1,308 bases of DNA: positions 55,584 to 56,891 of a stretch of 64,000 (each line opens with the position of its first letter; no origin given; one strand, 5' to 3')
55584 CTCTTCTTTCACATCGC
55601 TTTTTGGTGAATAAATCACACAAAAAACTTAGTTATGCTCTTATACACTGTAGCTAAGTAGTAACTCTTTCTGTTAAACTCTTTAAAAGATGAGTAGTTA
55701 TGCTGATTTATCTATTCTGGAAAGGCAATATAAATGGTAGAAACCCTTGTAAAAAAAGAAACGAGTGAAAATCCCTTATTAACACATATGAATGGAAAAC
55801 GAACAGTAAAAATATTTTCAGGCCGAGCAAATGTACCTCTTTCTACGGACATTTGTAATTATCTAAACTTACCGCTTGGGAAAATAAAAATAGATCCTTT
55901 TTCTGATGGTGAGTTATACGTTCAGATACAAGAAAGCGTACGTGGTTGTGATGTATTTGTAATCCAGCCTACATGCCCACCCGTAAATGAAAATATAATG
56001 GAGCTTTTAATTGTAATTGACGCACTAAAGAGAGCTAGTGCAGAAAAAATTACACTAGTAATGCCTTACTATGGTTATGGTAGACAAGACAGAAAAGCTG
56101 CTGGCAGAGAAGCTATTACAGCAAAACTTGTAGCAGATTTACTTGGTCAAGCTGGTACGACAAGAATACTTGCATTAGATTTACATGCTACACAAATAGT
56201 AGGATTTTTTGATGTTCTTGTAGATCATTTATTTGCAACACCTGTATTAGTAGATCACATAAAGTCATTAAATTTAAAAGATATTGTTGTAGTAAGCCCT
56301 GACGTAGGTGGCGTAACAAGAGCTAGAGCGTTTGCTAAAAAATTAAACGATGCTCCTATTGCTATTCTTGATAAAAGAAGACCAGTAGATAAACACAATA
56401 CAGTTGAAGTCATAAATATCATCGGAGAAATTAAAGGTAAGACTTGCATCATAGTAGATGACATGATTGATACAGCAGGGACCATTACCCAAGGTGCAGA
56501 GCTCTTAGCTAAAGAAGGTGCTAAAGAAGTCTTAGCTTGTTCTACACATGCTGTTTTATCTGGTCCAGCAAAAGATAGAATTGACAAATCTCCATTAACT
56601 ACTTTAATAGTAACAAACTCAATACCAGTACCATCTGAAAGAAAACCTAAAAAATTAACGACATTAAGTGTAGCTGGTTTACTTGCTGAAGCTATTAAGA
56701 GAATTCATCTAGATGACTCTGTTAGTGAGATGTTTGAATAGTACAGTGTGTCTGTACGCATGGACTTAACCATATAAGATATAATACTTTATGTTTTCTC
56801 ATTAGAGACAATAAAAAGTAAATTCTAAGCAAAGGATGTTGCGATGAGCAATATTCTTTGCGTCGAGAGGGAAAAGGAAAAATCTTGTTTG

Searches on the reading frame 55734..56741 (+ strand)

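Call 22: search_protein_families(library=pfam, proteins=[window:55734-56741:+], max_evalue=0.001)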
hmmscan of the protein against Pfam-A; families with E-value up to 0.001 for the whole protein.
window:55734-56741:+ (335 aa): 3 families
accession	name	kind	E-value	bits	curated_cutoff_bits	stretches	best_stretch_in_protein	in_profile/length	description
PF13793.12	Pribosyltran_N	-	3.9e-52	175.5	25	1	25-141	1-117/117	N-terminal domain of ribose phosphate pyrophosphokinase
PF14572.12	Pribosyl_synth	-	1.4e-26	94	27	1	226-334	74-183/184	Phosphoribosyl synthetase-associated domain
PF00156.33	Pribosyltran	-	2e-21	76.4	26.3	1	174-292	21-144/158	Phosphoribosyl transferase domain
